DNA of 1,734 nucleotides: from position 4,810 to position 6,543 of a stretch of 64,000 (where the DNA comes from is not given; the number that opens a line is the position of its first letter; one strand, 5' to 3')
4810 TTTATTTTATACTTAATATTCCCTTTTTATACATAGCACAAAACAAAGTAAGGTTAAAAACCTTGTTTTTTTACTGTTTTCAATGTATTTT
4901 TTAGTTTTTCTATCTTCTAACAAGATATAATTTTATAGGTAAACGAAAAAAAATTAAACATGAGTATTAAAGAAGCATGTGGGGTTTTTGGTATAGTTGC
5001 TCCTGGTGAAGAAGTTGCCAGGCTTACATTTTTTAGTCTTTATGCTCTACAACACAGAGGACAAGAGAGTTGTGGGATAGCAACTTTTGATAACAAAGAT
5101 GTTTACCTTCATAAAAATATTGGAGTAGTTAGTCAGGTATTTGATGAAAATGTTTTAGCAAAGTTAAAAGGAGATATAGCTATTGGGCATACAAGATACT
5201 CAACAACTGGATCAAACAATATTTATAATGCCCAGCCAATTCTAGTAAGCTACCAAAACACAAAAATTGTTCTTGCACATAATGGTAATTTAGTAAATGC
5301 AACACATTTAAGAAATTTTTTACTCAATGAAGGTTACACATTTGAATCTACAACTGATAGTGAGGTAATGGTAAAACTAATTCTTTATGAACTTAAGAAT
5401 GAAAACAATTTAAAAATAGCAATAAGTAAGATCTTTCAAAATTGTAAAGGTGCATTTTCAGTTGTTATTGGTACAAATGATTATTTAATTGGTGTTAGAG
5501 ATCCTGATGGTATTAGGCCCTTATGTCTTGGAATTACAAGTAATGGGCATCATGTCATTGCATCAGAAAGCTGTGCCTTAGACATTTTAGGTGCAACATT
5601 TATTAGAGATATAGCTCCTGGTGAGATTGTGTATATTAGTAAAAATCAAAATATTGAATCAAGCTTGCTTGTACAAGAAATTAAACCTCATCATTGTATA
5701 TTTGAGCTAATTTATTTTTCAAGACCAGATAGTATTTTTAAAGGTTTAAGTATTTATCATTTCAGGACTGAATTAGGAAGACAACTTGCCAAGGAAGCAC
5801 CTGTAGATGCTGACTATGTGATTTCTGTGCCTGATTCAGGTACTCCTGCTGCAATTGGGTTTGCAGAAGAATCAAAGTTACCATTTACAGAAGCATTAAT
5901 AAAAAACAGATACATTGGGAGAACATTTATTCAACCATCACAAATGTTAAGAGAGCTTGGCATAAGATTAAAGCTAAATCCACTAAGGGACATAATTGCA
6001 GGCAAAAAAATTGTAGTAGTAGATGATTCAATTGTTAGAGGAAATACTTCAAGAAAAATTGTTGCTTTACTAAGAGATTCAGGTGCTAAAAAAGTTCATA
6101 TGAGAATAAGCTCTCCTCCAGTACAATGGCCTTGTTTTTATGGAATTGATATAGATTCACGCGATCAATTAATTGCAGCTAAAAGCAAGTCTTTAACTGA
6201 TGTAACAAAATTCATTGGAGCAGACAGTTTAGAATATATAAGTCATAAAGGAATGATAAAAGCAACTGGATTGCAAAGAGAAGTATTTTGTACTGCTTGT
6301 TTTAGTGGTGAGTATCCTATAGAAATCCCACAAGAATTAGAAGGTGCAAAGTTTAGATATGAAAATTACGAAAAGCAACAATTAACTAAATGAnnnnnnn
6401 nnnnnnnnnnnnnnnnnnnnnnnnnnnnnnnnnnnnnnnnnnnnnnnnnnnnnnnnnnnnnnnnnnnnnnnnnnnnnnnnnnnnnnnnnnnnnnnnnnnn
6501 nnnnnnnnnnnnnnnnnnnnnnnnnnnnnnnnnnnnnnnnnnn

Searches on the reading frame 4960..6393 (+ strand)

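Call 5: search_protein_families(library=ncbifam, proteins=[window:4960-6393:+], max_evalue=0.001)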
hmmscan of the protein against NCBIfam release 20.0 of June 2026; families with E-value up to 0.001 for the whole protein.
window:4960-6393:+ (477 aa): 11 families
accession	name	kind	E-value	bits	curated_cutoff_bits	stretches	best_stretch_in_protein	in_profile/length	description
TIGR01134.1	purF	equivalog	1.1e-156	522.6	350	1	7-453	1-432/432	amidophosphoribosyltransferase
NF001484.0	PRK00331.1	subfamily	2.1e-36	125.5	381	1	7-230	2-220/601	isomerizing glutamine--fructose-6-phosphate transaminase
TIGR01135.1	glmS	equivalog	4.5e-35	121.2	418.05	1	7-229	1-218/607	glutamine--fructose-6-phosphate transaminase (isomerizing)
TIGR01536.1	asn_synth_AEB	equivalog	4.2e-19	68.9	267.1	1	7-211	1-170/517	asparagine synthase (glutamine-hydrolyzing)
NF006949.0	PRK09431.1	equivalog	1.3e-15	56.9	499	1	72-233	43-189/554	asparagine synthase B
TIGR03104.1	trio_amidotrans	equivalog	4.5e-08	31.8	570.1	1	69-206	39-164/589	N-acetylglutaminylglutamine amidotransferase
TIGR03108.1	eps_aminotran_1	hypoth_equivalog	2.5e-07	29.8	816.9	1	70-207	41-166/628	XrtA/PEP-CTERM system amidotransferase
NF002620.0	PRK02277.1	subfamily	8.2e-05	22.3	115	1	282-380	85-173/201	orotate phosphoribosyltransferase-like protein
TIGR01251.1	ribP_PPkin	subfamily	9e-05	21.5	113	1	274-384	151-246/309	ribose-phosphate diphosphokinase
NF002095.0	PRK00934.1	equivalog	0.00016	21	296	1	312-382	183-239/287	ribose-phosphate diphosphokinase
NF005592.0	PRK07322.1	subfamily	0.00083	18.8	143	0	272-379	41-151/180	adenine phosphoribosyltransferase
